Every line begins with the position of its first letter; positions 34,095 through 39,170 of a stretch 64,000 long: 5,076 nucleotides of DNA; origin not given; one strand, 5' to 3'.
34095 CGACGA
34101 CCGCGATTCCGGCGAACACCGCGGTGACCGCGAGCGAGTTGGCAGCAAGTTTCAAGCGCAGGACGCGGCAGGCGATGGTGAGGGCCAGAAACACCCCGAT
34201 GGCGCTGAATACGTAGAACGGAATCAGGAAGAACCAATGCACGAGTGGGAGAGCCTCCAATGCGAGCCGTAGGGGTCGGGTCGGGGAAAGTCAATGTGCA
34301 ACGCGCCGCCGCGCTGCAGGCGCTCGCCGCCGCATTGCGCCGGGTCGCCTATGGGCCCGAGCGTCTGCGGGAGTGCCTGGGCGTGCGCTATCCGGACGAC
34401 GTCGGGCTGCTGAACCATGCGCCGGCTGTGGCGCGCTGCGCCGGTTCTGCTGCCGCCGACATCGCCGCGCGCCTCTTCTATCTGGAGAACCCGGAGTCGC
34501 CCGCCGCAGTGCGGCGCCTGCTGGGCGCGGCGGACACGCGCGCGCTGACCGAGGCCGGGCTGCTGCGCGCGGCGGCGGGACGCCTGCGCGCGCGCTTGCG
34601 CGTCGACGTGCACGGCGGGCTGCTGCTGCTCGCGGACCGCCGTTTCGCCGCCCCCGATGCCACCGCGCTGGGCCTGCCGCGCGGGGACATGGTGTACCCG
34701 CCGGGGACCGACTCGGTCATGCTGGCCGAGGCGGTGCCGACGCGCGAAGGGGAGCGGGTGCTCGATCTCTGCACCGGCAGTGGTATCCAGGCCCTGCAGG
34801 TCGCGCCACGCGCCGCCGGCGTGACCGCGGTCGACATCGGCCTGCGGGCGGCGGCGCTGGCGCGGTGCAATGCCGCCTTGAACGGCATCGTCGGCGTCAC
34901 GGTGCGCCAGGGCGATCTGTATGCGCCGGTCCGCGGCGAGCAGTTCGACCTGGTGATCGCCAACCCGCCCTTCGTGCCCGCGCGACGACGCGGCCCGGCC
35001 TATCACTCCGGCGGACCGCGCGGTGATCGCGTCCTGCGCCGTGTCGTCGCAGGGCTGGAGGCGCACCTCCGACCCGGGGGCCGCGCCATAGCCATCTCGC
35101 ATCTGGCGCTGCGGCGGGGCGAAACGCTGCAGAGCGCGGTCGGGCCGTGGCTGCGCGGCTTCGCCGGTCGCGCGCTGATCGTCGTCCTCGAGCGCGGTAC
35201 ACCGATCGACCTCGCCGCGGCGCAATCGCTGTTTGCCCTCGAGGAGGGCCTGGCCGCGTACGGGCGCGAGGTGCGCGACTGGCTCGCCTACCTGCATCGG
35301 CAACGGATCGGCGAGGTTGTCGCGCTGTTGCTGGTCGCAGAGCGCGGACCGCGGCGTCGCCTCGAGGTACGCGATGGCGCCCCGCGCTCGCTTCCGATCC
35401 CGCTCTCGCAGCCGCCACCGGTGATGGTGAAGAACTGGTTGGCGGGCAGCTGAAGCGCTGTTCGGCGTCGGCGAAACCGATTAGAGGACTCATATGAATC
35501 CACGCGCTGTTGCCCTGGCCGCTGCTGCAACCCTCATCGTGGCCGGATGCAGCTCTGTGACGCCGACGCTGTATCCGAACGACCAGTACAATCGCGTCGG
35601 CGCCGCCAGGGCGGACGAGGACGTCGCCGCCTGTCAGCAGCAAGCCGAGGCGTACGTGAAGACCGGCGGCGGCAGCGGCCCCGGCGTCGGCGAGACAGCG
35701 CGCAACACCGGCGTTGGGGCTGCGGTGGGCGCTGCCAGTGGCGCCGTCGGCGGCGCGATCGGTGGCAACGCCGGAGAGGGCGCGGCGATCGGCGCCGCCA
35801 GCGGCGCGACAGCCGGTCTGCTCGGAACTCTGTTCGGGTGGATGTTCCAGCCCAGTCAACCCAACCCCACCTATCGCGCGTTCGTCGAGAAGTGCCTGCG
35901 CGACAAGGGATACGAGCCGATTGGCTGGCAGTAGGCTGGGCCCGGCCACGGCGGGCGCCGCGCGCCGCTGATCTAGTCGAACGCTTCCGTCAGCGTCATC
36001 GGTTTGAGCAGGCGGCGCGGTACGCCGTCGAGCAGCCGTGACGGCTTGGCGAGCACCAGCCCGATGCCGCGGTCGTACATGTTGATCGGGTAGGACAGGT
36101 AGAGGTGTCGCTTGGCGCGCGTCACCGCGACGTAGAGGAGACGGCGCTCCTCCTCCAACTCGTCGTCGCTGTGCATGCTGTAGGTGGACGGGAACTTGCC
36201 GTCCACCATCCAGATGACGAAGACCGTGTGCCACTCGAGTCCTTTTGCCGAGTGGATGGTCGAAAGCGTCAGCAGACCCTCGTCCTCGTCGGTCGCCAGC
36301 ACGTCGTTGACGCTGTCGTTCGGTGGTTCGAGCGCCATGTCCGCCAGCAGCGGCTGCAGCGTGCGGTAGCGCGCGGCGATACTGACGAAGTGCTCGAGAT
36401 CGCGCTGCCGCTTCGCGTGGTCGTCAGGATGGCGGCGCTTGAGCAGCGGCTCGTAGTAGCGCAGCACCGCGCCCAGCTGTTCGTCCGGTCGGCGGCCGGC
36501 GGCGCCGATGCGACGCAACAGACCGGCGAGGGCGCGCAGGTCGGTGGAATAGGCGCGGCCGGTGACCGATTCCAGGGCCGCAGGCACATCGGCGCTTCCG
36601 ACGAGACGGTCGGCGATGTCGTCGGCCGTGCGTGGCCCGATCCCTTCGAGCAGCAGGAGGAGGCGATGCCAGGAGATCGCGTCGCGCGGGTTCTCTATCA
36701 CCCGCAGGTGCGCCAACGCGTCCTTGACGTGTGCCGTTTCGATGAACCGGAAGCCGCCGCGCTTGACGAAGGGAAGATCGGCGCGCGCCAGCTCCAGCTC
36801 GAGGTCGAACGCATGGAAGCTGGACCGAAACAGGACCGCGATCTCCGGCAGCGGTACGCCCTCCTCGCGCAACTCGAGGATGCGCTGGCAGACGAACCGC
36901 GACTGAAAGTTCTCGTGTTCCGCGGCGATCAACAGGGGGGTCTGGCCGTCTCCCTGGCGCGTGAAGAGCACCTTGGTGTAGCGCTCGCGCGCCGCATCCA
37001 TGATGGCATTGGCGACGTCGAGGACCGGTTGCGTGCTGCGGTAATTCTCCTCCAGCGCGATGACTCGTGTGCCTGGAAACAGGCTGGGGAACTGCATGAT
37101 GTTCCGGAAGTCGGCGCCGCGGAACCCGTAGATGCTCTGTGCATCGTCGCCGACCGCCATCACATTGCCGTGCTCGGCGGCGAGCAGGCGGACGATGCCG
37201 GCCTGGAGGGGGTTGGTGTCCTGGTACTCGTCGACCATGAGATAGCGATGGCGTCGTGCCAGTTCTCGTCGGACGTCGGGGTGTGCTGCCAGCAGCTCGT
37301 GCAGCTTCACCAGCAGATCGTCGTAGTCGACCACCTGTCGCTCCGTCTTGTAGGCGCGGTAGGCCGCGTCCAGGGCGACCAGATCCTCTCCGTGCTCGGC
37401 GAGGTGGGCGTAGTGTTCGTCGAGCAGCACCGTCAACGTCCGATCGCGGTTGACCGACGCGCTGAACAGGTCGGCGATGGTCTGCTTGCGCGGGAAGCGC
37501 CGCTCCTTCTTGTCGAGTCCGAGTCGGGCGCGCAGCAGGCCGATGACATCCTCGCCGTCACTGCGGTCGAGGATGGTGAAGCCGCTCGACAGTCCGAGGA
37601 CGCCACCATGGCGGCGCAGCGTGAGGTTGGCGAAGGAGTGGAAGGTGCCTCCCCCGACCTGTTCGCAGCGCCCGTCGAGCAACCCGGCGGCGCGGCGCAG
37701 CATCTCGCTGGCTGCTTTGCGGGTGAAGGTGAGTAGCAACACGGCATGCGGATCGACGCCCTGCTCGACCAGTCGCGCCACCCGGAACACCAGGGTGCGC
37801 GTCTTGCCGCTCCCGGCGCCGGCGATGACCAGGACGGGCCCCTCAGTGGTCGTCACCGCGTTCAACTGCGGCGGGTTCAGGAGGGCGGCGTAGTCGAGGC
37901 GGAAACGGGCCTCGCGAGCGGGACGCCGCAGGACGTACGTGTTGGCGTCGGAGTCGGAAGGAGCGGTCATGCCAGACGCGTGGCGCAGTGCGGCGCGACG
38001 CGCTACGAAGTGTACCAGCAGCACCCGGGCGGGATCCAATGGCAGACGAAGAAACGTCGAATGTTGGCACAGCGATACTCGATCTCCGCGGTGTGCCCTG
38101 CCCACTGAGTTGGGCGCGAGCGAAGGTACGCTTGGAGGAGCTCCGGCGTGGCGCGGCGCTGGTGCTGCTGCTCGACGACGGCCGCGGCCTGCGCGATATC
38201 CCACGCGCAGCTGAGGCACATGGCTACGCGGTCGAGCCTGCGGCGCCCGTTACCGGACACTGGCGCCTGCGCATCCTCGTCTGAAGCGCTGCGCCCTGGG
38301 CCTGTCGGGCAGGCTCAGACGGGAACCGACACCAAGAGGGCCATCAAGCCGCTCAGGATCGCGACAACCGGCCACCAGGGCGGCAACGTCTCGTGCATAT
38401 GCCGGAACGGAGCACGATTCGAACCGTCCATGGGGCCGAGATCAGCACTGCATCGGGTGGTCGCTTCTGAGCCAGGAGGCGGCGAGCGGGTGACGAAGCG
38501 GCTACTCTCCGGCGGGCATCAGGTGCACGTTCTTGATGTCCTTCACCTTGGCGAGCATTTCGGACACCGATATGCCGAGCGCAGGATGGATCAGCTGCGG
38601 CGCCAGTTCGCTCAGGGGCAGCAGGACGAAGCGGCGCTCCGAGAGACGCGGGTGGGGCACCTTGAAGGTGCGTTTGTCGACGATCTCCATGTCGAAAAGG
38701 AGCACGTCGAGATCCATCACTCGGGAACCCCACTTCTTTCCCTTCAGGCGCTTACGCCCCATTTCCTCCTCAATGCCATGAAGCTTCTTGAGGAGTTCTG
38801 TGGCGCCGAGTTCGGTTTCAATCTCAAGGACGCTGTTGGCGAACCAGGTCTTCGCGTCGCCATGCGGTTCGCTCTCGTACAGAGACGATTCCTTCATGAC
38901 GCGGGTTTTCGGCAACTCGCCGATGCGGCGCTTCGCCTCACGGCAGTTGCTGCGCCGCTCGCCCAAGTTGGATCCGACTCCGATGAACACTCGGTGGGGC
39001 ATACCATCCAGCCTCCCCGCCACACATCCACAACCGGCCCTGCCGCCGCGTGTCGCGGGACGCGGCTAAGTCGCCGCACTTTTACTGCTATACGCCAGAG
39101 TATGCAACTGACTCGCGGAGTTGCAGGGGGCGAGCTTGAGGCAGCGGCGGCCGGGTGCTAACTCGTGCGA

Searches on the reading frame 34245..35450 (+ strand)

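Call 36: search_protein_families(library=pfam, max_evalue=0.01, proteins=[window:34245-35450:+])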
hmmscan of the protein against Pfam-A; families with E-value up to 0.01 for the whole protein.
window:34245-35450:+ (402 aa): 10 families
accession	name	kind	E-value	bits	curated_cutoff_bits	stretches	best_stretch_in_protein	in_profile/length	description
PF05175.20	MTS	-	8.1e-16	58.6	23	1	157-299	20-154/170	Methyltransferase small domain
PF13649.12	Methyltransf_25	-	4.6e-08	34.1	27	1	172-240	1-71/97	Methyltransferase domain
PF13847.12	Methyltransf_31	-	5.8e-07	29.7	27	1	168-283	3-109/145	Methyltransferase domain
PF23186.1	DUF7059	-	2.2e-06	28.2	27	1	35-116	3-84/85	Domain of unknown function (DUF7059)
PF08241.18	Methyltransf_11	-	4e-06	27.8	21.2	1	173-240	1-67/95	Methyltransferase domain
PF06325.19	PrmA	-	5.3e-06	26.6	22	1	166-240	159-233/296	Ribosomal protein L11 methyltransferase (PrmA)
PF03602.21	Cons_hypoth95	-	0.00065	19.8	24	1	167-243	40-123/182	Conserved hypothetical protein 95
PF02384.22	N6_Mtase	-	0.00082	19.2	20.4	1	150-243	28-135/311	N-6 DNA Methylase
PF13489.12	Methyltransf_23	-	0.0049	17.1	27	0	163-239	16-87/164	Methyltransferase domain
PF09445.16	Methyltransf_15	-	0.0069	16.4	22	1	170-242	2-80/165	RNA cap guanine-N2 methyltransferase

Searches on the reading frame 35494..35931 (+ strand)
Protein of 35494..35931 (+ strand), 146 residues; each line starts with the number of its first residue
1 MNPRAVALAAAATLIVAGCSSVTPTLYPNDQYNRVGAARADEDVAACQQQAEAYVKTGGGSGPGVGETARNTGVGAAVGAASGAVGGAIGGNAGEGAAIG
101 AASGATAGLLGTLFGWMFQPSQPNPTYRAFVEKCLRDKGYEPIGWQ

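Call 36: search_protein_families(library=pfam, max_evalue=0.01, proteins=[window:35494-35931:+])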
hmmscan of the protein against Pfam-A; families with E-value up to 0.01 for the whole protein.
window:35494-35931:+ (146 aa): 2 families
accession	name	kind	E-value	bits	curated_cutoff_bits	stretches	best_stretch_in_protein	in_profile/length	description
PF13436.11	Gly-zipper_OmpA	-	4.7e-10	39.5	27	1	69-110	1-42/44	Glycine-zipper domain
PF13441.11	Gly-zipper_YMGG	-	7e-06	26.1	28.9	1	71-110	2-41/45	YMGG-like Gly-zipper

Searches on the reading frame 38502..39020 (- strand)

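Call 65: search_protein_families(library=pfam, max_evalue=0.00001, proteins=[window:38502-39020:-])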
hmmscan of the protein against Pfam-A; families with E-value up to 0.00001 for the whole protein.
window:38502-39020:- (172 aa): 1 family
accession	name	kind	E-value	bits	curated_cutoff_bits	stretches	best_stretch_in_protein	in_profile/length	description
PF01288.25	HPPK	-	3.6e-35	121.3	25.7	1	12-141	1-116/116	7,8-dihydro-6-hydroxymethylpterin-pyrophosphokinase (HPPK)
